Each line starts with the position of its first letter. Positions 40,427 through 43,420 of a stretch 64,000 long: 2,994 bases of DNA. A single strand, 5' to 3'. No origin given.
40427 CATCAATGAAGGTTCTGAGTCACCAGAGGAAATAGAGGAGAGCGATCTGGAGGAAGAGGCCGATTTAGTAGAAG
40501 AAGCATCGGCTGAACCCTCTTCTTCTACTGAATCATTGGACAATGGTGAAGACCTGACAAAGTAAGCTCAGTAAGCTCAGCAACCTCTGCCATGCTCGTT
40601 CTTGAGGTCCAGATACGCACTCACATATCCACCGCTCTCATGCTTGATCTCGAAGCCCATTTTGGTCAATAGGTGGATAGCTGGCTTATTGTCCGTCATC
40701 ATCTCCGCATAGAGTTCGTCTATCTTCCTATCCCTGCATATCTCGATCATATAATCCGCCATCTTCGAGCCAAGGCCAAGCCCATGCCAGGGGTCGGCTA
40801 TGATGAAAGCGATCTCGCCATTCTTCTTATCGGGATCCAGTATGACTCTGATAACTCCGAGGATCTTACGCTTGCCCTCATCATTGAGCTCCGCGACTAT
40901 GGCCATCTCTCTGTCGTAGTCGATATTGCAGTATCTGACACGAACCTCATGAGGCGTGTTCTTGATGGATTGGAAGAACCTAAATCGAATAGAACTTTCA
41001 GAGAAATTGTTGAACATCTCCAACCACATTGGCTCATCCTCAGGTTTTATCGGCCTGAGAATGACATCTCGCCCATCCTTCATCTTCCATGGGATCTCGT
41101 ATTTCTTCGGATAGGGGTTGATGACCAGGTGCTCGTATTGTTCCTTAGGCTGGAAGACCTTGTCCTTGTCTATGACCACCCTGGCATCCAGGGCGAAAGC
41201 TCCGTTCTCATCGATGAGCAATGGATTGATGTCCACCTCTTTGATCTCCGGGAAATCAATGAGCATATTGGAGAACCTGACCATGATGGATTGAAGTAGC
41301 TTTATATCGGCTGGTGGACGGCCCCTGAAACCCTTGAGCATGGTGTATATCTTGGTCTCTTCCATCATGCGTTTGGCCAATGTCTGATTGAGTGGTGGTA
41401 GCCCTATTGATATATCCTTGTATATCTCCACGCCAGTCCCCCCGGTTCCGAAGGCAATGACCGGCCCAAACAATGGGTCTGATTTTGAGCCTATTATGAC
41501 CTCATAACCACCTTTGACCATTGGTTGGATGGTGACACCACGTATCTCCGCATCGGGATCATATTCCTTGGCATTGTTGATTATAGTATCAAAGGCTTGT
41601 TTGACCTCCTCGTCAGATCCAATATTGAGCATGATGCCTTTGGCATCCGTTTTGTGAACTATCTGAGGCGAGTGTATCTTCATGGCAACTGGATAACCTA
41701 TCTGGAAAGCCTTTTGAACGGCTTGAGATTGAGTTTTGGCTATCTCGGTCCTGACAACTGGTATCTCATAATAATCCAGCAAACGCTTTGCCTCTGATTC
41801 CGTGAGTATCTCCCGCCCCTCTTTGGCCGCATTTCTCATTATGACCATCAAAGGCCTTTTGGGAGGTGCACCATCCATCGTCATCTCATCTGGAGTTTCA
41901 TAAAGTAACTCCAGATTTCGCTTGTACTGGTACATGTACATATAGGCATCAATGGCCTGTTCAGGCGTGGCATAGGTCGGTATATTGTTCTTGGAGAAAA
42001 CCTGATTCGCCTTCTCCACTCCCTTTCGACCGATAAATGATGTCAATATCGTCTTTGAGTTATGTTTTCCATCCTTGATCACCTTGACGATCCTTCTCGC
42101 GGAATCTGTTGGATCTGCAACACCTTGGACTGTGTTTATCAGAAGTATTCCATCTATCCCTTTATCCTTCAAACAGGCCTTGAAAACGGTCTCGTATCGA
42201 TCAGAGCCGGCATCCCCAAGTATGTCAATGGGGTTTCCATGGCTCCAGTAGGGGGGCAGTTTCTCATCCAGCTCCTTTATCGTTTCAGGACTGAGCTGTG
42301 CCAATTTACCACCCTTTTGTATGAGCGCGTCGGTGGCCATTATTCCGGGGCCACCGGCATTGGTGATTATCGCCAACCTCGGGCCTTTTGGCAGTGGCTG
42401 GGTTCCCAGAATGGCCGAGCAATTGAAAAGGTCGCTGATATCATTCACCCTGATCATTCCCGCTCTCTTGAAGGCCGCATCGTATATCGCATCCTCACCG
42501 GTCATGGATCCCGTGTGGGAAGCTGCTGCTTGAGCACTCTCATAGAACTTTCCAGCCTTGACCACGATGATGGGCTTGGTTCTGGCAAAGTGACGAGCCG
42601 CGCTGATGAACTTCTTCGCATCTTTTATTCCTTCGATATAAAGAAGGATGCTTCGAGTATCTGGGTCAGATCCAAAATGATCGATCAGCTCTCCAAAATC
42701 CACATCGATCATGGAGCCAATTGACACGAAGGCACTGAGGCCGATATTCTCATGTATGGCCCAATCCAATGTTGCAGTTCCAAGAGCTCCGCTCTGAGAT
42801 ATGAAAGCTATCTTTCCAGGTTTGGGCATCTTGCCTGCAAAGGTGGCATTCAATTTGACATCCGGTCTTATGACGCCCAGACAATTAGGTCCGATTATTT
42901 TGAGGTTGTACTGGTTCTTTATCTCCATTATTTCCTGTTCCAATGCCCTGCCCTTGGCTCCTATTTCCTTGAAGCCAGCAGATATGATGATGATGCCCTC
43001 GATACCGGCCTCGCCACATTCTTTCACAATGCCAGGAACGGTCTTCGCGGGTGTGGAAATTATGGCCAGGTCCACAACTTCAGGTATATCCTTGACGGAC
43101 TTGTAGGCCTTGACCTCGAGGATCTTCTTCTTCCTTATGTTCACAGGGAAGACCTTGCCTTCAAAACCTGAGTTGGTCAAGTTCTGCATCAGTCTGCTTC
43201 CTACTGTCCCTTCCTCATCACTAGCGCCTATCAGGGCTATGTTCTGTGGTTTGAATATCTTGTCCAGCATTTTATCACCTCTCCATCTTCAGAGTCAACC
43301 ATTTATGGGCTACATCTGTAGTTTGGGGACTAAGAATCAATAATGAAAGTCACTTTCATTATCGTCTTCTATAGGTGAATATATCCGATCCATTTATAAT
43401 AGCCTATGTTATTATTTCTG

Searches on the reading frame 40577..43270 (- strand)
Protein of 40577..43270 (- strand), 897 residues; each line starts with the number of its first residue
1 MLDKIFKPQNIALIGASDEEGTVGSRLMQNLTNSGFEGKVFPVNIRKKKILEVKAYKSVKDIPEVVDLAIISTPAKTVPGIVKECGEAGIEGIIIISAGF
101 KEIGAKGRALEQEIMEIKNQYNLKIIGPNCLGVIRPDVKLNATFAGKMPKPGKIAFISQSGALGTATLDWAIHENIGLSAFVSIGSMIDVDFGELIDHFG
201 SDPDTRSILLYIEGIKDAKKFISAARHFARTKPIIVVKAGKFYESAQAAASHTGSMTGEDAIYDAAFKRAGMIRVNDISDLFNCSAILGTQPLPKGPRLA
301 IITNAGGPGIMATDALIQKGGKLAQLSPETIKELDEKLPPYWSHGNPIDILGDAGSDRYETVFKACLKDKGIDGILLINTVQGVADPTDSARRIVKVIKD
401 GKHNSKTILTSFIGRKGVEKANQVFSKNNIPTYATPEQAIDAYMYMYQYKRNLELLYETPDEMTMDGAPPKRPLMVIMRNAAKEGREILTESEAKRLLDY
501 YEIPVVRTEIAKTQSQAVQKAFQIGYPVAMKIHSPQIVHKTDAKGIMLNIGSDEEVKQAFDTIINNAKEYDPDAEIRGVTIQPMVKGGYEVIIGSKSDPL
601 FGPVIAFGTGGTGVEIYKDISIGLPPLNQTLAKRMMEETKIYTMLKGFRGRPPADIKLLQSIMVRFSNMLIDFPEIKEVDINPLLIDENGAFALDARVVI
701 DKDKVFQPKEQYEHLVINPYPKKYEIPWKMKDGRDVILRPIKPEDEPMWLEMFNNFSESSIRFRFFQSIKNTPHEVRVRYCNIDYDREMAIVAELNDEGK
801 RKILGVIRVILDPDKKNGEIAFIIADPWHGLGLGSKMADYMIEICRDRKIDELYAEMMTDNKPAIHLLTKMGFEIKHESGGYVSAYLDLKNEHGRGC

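Call 39: search_protein_families(library=pfam, proteins=[window:40577-43270:-], max_evalue=0.001)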
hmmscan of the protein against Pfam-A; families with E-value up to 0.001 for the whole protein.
window:40577-43270:- (897 aa): 11 families
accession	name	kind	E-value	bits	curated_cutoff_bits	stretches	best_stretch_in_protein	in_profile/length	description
PF13549.11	ATP-grasp_5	-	4.2e-91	304.7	27.6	1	481-700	2-221/221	ATP-grasp domain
PF13607.11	Succ_CoA_lig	-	1.8e-55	186.9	27.4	1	151-287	1-137/138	Succinyl-CoA ligase like flavodoxin domain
PF13380.12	CoA_binding_2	-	1.5e-23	83.9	22.8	1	10-134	2-114/116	CoA binding domain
PF19045.5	Ligase_CoA_2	-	4.4e-16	59.8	23.7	1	300-455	2-160/162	Ligase-CoA domain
PF02629.25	CoA_binding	-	7.7e-14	52.7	22.3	1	7-99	2-97/97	CoA binding domain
PF00583.31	Acetyltransf_1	-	3.4e-13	50.3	20.7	1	779-873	21-116/116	Acetyltransferase (GNAT) family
PF13302.13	Acetyltransf_3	-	2.6e-12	48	25.4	1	736-874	2-138/138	Acetyltransferase (GNAT) domain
PF13508.13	Acetyltransf_7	-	1.2e-05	26.1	27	1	790-874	5-83/84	Acetyltransferase (GNAT) domain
PF00549.24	Ligase_CoA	-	0.00011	22.8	24.5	0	346-428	24-110/128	CoA-ligase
PF08445.16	FR47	-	0.00035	20.9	22.1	1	818-876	22-80/86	FR47-like protein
PF13420.13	Acetyltransf_4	-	0.00052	20.5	24.3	0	812-878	70-139/155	Acetyltransferase (GNAT) domain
